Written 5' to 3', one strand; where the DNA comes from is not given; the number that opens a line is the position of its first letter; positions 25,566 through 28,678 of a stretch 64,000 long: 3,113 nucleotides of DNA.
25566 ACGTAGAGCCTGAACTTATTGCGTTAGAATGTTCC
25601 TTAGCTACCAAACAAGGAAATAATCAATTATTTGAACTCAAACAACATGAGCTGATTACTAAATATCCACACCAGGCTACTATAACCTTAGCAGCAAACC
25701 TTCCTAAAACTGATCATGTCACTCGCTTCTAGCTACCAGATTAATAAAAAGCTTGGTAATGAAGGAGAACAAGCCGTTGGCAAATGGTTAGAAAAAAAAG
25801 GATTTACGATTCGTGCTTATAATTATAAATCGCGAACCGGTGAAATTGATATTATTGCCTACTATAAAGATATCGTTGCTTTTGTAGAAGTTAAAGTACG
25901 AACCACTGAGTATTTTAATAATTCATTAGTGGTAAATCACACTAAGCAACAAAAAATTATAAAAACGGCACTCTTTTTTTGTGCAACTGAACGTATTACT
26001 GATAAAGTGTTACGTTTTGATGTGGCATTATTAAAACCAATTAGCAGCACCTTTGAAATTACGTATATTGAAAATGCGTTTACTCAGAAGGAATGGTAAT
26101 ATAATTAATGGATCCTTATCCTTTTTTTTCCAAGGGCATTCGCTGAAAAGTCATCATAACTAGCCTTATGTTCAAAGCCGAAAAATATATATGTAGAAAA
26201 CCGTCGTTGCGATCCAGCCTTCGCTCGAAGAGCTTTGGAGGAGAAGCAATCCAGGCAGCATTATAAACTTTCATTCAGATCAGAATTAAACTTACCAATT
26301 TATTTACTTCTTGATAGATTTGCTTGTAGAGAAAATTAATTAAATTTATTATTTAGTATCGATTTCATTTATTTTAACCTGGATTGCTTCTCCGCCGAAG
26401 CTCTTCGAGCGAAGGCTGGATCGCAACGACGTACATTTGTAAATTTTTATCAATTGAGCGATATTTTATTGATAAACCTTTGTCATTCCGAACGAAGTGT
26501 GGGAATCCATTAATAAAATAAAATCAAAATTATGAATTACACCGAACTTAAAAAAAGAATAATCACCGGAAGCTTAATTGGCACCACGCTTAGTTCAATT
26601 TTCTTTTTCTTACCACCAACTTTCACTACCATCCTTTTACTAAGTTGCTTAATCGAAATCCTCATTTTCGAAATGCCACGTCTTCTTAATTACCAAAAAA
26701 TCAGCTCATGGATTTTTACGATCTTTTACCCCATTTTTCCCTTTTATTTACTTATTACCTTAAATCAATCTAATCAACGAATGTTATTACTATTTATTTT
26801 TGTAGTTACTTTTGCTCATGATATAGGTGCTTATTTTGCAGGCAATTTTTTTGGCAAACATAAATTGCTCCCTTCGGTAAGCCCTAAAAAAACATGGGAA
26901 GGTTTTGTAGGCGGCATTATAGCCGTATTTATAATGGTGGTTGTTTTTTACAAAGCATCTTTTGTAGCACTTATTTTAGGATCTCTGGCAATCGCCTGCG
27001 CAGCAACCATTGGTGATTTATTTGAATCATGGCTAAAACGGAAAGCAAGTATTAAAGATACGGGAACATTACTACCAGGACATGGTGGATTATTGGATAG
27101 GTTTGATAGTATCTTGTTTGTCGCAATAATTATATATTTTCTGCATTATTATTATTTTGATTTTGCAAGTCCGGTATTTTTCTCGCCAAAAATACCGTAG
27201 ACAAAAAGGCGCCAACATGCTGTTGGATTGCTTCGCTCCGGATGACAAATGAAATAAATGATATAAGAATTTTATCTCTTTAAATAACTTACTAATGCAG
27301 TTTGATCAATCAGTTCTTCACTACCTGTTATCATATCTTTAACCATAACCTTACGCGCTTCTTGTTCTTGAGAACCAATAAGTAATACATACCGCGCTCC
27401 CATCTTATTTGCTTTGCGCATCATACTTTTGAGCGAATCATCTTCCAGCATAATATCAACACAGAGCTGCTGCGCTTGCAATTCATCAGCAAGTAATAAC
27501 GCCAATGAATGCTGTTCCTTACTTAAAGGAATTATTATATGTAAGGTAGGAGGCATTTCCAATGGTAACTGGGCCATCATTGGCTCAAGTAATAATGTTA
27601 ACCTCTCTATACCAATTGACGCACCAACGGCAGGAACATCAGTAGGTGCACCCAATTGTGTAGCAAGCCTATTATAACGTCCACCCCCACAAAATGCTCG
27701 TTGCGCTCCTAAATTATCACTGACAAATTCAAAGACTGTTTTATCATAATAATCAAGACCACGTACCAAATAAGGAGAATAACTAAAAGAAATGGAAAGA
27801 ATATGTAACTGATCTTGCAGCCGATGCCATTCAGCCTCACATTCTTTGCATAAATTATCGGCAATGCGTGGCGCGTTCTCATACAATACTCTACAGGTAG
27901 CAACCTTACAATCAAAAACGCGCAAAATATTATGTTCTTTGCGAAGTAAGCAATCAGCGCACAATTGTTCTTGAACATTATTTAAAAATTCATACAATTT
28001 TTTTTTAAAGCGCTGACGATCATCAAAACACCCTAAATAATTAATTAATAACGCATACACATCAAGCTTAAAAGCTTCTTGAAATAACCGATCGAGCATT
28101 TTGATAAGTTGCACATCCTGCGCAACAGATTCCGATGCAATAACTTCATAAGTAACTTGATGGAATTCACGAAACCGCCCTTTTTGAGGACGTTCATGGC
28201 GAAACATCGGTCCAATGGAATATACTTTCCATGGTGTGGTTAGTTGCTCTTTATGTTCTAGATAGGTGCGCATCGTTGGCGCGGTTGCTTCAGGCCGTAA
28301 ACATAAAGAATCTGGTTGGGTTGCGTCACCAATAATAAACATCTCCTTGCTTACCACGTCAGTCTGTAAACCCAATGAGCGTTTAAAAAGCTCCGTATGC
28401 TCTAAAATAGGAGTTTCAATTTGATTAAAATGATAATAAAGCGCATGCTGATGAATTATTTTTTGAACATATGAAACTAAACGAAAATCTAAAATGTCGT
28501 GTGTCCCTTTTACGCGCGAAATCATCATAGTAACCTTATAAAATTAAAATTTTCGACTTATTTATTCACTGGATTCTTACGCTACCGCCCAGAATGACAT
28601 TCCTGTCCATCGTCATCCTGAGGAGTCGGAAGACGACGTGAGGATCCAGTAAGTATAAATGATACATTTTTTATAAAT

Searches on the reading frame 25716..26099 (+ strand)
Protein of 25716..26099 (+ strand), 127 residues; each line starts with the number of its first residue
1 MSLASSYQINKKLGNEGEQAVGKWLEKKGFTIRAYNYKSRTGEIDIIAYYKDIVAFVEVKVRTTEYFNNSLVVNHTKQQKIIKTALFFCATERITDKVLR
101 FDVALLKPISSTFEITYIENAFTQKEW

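Call 39: search_protein_families(library=pfam, proteins=[window:25716-26099:+], max_evalue=0.01)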
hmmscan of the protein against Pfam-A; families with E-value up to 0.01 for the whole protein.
window:25716-26099:+ (127 aa): 3 families
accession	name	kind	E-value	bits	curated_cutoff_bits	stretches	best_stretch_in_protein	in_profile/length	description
PF02021.23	UPF0102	-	1.8e-21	76.8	23.6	1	17-105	1-79/80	Uncharacterised protein family UPF0102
PF08378.17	NERD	-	3.1e-06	28.1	22.1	1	14-69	2-64/111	Nuclease-related domain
PF01870.24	Hjc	-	0.00069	20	21.1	1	20-100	5-83/93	Archaeal holliday junction resolvase (hjc)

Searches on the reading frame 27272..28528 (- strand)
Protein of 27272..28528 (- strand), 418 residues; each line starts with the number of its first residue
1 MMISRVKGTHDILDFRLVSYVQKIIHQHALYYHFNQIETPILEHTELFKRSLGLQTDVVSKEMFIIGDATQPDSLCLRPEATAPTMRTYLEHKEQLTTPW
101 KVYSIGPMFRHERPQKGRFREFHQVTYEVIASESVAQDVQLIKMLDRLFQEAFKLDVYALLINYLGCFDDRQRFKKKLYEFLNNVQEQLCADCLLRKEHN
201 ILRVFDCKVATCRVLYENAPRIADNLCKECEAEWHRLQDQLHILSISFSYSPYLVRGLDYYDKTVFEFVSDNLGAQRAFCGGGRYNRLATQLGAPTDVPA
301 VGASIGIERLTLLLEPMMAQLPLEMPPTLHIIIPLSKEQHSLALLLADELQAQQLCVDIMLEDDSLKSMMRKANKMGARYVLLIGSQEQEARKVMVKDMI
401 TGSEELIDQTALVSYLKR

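Call 40: search_protein_families(library=pfam, proteins=[window:27272-28528:-], max_evalue=0.001)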
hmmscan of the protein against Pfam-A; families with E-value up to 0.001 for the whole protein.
window:27272-28528:- (418 aa): 5 families
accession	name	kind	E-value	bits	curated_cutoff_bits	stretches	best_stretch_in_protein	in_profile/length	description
PF13393.11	tRNA-synt_His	-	4.4e-27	95.6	25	1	33-310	28-308/308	Histidyl-tRNA synthetase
PF00587.30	tRNA-synt_2b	-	1.7e-17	64.5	29.3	1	72-313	8-174/179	tRNA synthetase class II core domain (G, H, P, S and T)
PF03129.25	HGTP_anticodon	-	5.9e-13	49.2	21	1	331-417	3-92/94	Anticodon binding domain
PF01409.25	tRNA-synt_2d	-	8.2e-07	29.2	19.8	1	20-154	21-155/246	tRNA synthetases class II core domain (F)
PF00152.25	tRNA-synt_2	-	5.7e-05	22.8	25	1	16-154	23-142/308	tRNA synthetases class II (D, K and N)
